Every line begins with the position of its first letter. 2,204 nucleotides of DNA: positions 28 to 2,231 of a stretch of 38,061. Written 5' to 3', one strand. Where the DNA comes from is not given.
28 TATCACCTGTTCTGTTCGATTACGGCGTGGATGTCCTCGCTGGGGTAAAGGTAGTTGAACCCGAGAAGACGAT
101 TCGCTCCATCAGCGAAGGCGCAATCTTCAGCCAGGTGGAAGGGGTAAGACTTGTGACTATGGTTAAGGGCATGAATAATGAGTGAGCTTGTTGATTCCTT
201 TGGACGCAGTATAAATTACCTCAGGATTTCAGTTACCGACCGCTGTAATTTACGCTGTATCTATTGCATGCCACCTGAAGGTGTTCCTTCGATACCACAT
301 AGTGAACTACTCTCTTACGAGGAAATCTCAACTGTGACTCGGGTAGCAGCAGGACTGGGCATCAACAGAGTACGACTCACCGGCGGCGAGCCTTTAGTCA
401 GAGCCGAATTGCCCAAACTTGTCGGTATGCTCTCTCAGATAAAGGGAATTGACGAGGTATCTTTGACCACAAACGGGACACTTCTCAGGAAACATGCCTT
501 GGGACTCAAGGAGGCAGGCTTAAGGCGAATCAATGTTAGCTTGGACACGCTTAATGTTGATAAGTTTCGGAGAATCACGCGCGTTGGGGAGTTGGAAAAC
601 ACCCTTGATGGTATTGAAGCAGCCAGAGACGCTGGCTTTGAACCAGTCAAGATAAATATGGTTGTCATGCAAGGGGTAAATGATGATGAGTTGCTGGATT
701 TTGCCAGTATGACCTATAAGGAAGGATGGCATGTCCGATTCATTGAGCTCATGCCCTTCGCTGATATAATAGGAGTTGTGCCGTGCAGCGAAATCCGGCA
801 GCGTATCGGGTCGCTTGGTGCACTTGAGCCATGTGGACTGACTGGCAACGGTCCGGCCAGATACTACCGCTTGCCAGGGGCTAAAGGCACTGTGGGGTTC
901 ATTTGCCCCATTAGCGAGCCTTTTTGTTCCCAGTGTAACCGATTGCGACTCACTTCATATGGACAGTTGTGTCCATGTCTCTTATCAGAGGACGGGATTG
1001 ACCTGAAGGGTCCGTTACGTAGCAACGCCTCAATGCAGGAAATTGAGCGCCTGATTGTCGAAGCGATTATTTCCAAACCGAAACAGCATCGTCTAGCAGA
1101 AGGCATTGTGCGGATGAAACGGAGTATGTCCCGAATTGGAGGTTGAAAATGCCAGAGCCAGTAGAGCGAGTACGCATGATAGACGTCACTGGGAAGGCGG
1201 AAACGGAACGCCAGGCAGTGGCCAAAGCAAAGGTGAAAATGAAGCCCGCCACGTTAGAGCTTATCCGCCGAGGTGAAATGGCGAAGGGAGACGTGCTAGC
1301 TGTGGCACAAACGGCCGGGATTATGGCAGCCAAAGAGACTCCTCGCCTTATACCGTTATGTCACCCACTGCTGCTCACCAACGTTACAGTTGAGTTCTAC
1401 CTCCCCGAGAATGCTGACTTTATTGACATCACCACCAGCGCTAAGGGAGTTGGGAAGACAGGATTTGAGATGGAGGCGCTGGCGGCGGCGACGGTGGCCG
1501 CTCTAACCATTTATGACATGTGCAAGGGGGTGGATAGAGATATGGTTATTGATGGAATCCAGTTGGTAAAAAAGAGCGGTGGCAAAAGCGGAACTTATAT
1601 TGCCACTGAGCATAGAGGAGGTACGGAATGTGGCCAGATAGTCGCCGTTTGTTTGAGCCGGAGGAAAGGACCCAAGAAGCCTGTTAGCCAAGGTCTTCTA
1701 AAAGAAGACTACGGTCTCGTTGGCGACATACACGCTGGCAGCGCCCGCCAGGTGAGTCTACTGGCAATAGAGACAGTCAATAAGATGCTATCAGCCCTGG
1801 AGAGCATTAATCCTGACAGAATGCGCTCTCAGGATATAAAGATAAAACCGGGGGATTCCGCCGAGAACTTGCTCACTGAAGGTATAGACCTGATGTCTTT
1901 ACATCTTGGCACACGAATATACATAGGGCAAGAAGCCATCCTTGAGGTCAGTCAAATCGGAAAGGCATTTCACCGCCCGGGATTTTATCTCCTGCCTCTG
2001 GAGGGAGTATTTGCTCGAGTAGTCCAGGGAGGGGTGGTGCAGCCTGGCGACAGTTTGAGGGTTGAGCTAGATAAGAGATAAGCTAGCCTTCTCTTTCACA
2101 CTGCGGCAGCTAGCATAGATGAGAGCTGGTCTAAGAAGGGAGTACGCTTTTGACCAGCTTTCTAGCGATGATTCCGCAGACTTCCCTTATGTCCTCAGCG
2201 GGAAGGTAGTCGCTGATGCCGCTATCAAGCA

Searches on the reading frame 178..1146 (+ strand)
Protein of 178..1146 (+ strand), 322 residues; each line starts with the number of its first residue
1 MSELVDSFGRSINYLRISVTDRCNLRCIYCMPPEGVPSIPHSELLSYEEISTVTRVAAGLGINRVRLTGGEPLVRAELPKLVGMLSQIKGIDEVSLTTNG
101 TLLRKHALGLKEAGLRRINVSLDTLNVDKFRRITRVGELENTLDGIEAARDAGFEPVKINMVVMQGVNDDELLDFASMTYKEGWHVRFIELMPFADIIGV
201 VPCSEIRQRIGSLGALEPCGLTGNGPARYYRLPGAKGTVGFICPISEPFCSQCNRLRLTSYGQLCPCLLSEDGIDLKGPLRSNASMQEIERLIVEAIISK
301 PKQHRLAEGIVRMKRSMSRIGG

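Call 40: search_protein_families(library=pfam, proteins=[window:178-1146:+], max_evalue=0.0001)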
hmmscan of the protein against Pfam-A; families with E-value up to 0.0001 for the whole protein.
window:178-1146:+ (322 aa): 2 families
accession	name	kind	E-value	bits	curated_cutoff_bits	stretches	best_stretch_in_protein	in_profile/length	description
PF04055.27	Radical_SAM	-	1.5e-38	133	29.5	1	17-177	1-164/166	Radical SAM superfamily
PF06463.18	Mob_synth_C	-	1.7e-32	112.5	37.4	1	185-305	2-127/128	Molybdenum Cofactor Synthesis C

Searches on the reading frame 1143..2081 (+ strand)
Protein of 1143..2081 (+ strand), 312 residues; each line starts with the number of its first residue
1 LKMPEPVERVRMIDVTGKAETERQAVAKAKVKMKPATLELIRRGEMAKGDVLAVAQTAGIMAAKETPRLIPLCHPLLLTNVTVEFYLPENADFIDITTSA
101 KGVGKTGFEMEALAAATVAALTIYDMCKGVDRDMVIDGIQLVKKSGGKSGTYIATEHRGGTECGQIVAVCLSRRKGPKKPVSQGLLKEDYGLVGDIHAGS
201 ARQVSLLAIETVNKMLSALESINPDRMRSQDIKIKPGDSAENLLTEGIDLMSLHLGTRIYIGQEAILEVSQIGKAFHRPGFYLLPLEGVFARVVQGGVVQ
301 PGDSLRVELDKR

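Call 40: search_protein_families(library=pfam, proteins=[window:1143-2081:+], max_evalue=0.0001)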
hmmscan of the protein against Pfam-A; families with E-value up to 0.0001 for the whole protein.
window:1143-2081:+ (312 aa): 2 families
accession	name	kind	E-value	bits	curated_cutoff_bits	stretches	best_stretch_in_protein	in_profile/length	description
PF01967.27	MoaC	-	8.9e-55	184.8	27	1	12-147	1-136/136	MoaC family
PF03473.23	MOSC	-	2.3e-07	31.3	22.7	0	194-271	2-68/120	MOSC domain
